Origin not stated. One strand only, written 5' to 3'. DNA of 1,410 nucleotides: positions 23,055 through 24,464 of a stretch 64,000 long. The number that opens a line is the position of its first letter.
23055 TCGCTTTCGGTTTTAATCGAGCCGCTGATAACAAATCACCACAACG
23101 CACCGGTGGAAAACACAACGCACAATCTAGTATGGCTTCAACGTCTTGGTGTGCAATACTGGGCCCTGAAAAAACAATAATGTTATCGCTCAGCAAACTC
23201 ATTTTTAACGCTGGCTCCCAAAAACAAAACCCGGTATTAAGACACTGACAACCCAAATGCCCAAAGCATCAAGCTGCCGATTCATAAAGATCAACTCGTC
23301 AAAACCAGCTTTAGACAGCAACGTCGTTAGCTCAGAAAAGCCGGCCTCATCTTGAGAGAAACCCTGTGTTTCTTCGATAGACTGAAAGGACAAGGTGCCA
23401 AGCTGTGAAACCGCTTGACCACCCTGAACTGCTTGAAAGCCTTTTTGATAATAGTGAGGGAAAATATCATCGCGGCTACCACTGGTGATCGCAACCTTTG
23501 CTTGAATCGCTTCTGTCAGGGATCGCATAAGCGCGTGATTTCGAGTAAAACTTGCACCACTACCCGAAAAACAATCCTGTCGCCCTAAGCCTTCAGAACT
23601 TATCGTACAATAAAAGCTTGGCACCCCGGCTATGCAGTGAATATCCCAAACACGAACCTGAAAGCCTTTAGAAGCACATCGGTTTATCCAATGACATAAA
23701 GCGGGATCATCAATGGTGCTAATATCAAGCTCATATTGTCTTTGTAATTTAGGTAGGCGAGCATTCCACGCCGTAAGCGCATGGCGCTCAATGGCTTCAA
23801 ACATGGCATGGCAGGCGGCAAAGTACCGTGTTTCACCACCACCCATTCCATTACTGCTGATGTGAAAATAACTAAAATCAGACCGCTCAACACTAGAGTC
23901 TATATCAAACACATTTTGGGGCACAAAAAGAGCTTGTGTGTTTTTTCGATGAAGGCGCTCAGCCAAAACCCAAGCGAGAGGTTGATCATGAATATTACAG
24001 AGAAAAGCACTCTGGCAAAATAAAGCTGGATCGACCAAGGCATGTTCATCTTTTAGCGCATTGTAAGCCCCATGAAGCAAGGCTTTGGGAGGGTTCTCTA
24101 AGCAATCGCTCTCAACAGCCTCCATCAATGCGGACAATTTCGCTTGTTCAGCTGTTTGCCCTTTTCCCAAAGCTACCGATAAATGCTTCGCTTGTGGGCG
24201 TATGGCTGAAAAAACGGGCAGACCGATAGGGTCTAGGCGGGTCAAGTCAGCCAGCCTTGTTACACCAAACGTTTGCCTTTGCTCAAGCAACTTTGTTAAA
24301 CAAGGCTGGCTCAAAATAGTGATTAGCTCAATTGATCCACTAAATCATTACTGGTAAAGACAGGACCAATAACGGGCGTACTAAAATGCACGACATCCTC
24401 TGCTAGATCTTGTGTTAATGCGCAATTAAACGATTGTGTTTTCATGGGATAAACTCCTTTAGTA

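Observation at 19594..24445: Second YcaO-TfuA locus with an upstream mini-ORF and a downstream GT2 plus GT-C glycosyltransferase pair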

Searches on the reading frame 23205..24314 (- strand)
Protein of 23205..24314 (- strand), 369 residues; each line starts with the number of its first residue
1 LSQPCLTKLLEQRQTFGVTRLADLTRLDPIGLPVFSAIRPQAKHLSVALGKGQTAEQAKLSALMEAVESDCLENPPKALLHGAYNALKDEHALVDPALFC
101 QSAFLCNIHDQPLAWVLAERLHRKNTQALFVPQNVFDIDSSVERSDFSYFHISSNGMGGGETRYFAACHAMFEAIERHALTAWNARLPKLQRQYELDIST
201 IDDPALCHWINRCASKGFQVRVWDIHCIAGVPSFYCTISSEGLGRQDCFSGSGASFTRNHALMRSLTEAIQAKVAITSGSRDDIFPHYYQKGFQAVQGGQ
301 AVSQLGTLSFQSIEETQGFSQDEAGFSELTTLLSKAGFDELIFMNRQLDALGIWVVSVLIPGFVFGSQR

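Call 5: search_protein_families(library=pfam, proteins=[window:23205-24314:-], max_evalue=0.01)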
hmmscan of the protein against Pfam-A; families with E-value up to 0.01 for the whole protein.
window:23205-24314:- (369 aa): 1 family
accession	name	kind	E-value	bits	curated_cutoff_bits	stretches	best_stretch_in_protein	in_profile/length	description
PF02624.21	YcaO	-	2.7e-51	175.3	25.7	1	50-363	2-324/325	YcaO cyclodehydratase, ATP-ad Mg2+-binding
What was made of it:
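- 23205..24314 (-): YcaO-2, a TfuA-associated YcaO and the predicted ATP-dependent backbone-amide activator. Pfam YcaO 2.7e-51 (call 5).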

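Call 6: search_protein_families(library=ncbifam, proteins=[window:23205-24314:-], max_evalue=0.01)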
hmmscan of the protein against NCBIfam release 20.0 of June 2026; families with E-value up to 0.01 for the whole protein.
window:23205-24314:- (369 aa): 4 families
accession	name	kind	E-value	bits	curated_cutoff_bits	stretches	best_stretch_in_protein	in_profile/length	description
TIGR03266.1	methan_mark_1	equivalog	2.9e-34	118.6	365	1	6-363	11-362/376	YcaO-related McrA-glycine thioamidation protein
TIGR00702.1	TIGR00702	domain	3.8e-33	115.1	75.65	1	7-363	8-364/377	YcaO-type kinase domain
TIGR03604.1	TOMM_cyclo_SagD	subfamily_domain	3.2e-19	69.1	219.25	1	50-278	1-234/377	thiazole/oxazole-forming peptide maturase, SagD family component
NF040716.1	YcaO_for_S12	equivalog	0.00012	20.6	700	1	154-273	177-292/571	30S ribosomal protein S12 methylthiotransferase accessory factor YcaO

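Call 9: find_encoding_contigs(protein=window:23205-24314:-, flank=10000, max_places=6)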
Protein window:23205-24314:- (369 aa): 9 contigs read that carry it; 5 places shown.
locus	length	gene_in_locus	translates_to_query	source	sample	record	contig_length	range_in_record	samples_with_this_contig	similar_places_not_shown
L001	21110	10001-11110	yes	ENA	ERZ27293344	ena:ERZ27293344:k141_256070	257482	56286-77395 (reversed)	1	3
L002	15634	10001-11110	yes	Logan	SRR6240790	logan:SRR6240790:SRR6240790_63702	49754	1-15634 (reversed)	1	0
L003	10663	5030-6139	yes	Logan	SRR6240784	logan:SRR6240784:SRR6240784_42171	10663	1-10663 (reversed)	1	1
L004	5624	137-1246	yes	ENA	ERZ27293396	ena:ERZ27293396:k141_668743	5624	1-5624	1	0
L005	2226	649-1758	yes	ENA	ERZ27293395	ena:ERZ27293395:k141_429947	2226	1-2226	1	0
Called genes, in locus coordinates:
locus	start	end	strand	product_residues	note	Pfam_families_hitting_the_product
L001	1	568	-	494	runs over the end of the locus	PF13414:TPR_11 (weak), PF13424:TPR_12 (weak), PF00515:TPR_1 (weak), PF13489:Methyltransf_23, PF08241:Methyltransf_11, PF08242:Methyltransf_12, PF13649:Methyltransf_25, PF13847:Methyltransf_31, +21 more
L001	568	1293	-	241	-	PF20260:PUA_4, PF04452:Methyltrans_RNA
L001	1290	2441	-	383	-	PF00438:S-AdoMet_synt_N, PF02772:S-AdoMet_synt_M, PF02773:S-AdoMet_synt_C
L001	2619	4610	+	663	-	PF00456:Transketolase_N, PF13292:DXP_synthase_N (faint), PF00676:E1_dh (weak), PF02779:Transket_pyr, PF02780:Transketolase_C, PF22613:Transketolase_C_1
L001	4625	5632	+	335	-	PF00044:Gp_dh_N, PF02800:Gp_dh_C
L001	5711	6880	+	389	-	PF00162:PGK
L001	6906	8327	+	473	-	PF00224:PK, PF02887:PK_C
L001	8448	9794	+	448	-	-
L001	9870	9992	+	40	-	-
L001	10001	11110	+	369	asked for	PF02624:YcaO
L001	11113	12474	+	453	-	PF07812:TfuA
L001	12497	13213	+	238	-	PF13641:Glyco_tranf_2_3, PF00535:Glycos_transf_2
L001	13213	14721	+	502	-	-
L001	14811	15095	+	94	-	PF00166:Cpn10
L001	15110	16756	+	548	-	-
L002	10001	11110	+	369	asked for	PF02624:YcaO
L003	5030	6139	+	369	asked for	PF02624:YcaO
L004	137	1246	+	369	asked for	PF02624:YcaO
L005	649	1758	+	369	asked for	PF02624:YcaO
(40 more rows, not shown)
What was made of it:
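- Checked: It overlaps GT2 by 4 nt with the GTG start, or 1 nt with the ATG start that gene callers used (call 9).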

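Call 10: find_homologous_proteins(query=window:23205-24314:-, max_evalue=1e-10)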
Query window:23205-24314:- (369 aa): 93 proteins with E <= 1e-10 among 3629 candidates.
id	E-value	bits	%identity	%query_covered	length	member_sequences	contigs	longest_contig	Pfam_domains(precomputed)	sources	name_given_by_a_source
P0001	1.6e-249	845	100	100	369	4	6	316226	PF02624.22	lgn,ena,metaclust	metaclust:\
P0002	6.6e-52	195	32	99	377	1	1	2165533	PF02624.22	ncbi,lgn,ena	-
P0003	8.1e-44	168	34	94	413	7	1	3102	PF02624.22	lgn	-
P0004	2.8e-42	163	31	95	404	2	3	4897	PF02624.22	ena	-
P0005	4.8e-42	162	35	75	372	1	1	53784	PF02624.22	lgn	-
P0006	3.0e-39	153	30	95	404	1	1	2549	PF02624.22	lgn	-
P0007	1.0e-38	151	30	96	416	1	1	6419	PF02624.22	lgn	-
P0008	1.3e-37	148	32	94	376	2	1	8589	PF02624.22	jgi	jgi:ribosomal protein S12 methylthiotransferase accessory factor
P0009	3.5e-37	146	33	94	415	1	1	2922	PF02624.22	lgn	-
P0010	1.1e-36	145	30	94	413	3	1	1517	PF02624.22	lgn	-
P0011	1.2e-36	145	31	94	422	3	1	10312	PF02624.22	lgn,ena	-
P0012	1.8e-36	144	32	94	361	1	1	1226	PF02624.22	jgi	jgi:ribosomal protein S12 methylthiotransferase accessory factor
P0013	1.9e-36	144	32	97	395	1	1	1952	PF02624.22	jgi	jgi:YcaO-like protein with predicted kinase domain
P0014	2.2e-35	141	28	97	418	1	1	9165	PF02624.22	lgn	-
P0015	3.3e-35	140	31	98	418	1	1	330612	PF02624.22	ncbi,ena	-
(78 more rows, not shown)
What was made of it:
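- Tried and rejected: Orthologues of YcaO-2 in the 5.8-billion-protein index: nothing above 35% except self (call 10).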

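Call 11: find_encoding_contigs(protein=P0002, flank=10000, max_places=3)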
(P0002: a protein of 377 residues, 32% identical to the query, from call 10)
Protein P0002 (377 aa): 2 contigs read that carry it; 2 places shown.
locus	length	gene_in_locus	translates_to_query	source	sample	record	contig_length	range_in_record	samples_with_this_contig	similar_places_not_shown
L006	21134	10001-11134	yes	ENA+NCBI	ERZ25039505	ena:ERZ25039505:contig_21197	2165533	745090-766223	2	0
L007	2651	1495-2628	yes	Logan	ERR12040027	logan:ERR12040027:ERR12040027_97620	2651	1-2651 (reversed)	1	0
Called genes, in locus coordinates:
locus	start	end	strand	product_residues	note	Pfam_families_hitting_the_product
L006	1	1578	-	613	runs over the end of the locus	-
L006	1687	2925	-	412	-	-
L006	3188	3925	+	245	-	-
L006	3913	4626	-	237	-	-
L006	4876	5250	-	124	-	-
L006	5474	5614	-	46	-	-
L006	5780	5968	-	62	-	-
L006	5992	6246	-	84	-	-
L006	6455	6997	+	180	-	-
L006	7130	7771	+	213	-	-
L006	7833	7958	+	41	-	-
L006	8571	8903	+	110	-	-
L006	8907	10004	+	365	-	PF00899:ThiF, PF00581:Rhodanese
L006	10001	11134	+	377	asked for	PF02624:YcaO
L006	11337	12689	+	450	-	PF07812:TfuA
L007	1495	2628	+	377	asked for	PF02624:YcaO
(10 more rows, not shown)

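Call 75: search_solved_structures(query=window:23205-24314:-, max_evalue=0.001, show_alignments=1)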
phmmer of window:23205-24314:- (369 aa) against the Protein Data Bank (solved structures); distinct sequences matched with E-value up to 0.001: 3.
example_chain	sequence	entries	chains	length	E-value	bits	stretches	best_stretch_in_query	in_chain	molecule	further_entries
6pe3_A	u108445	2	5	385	6.7e-07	31.9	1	8-362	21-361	Uncharacterized protein MJ1094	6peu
4bs9_A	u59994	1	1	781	2.1e-06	30.3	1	104-367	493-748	TRUD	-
7u58_A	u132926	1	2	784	0.00011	24.6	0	146-273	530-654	MusD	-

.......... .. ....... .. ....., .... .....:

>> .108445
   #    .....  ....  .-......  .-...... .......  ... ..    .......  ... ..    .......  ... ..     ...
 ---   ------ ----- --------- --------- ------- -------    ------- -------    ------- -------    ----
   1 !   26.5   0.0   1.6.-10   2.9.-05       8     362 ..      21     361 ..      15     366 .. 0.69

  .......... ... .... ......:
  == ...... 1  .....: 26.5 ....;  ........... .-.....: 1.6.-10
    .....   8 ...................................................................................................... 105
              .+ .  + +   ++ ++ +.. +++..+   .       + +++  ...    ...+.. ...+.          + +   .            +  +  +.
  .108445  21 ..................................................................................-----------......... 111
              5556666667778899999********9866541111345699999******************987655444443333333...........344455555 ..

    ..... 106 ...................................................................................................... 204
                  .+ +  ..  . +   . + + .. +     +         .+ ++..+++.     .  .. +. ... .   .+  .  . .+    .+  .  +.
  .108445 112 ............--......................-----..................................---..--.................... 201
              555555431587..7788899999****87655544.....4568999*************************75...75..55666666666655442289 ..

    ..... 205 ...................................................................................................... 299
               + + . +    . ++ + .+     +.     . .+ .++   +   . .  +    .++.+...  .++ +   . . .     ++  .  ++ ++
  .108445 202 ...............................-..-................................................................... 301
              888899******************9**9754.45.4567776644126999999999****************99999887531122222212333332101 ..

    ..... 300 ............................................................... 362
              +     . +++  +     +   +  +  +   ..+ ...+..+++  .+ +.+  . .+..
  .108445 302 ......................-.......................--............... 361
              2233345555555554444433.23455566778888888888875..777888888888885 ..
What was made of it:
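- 23205..24314 (-): Best solved relative is MJ1094 (6pe3/6peu), E 6.7e-7 (call 75).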

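Call 80: find_related_loci(query=A6, collection=genome_contigs, flank=10000)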
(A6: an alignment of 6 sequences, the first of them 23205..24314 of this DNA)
Query A6 (369 aa) in genome_contigs; peptide patterns used: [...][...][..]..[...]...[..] (x = any residue, [..] = any of these).
53 stretches matched a pattern; 34 encode a relative of the query (tblastn E <= 1e-3); 34 distinct loci.
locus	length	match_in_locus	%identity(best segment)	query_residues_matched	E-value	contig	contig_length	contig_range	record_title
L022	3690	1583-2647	35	15-369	2e-67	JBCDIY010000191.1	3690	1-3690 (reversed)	MAG: Pseudomonadota bacterium isolate P01_H01_bin.22 k141_452772_length_3690_cov_8.0000, whole genome shotgun sequence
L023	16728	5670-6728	32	14-369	5e-65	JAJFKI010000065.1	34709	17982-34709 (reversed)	MAG: Gammaproteobacteria bacterium isolate OFTM187 OFTM187_64, whole genome shotgun sequence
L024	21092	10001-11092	34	6-369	2e-64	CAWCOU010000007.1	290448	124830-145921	MAG: uncultured Gammaproteobacteria bacterium isolate MFD09495.bin.1.55 genome assembly, contig: contig_5147, whole geno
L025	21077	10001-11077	34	9-369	3e-63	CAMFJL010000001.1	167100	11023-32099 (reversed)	MAG: uncultured Legionellales bacterium isolate SRR12456173_bin.9_metaWRAP_v1.3_MAG genome assembly, contig: ERZ12289974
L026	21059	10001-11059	33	17-369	6e-60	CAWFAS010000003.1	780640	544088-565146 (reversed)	MAG: uncultured Gammaproteobacteria bacterium isolate MFD09286.bin.1.170 genome assembly, contig: contig_62065, whole ge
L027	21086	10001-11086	35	16-368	1e-60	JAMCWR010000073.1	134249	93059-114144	MAG: Gammaproteobacteria bacterium isolate FK_Sedi_B_Bin.52 NODE_153_length_134249_cov_6.435, whole genome shotgun seque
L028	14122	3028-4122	32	3-369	1e-57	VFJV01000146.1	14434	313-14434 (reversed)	MAG: Gammaproteobacteria bacterium isolate Bin_72_2 c_000002364033, whole genome shotgun sequence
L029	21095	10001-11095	32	6-369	1e-57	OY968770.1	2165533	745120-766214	MAG: uncultured Gammaproteobacteria bacterium isolate MFD03250.bin.c.6 genome assembly, chromosome: 1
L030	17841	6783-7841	32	15-369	4e-56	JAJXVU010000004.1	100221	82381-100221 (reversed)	MAG: Proteobacteria bacterium isolate BP5.bin43 NODE_254_length_100221_cov_2.500659, whole genome shotgun sequence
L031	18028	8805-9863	31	15-369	1e-54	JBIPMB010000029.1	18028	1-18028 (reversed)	MAG: Gammaproteobacteria bacterium isolate ME2015-10-10_3300044731_group6_bin74 Rohwer_bin2488_scaffold_2070_c1, whole g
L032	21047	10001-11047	33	16-365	1e-52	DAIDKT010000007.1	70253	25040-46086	MAG TPA_asm: Legionellales bacterium isolate clean411 k141_578930, whole genome shotgun sequence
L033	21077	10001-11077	30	8-365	2e-49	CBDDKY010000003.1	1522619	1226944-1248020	MAG: Gammaproteobacteria bacterium isolate 52745927-b1b6-4c7f-adfe-cb2bbb5e8400 genome assembly, contig: contig_3, whole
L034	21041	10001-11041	32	16-365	6e-48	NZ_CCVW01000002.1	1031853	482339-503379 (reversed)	Legionella massiliensis strain LegA, whole genome shotgun sequence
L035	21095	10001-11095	32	16-366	2e-47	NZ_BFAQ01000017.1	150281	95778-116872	Vibrio penaeicida strain TUMSAT-NU1 contig_17, whole genome shotgun sequence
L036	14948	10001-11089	32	3-363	5e-47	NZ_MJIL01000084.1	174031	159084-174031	Photobacterium proteolyticum strain 13-12 scaffold47, whole genome shotgun sequence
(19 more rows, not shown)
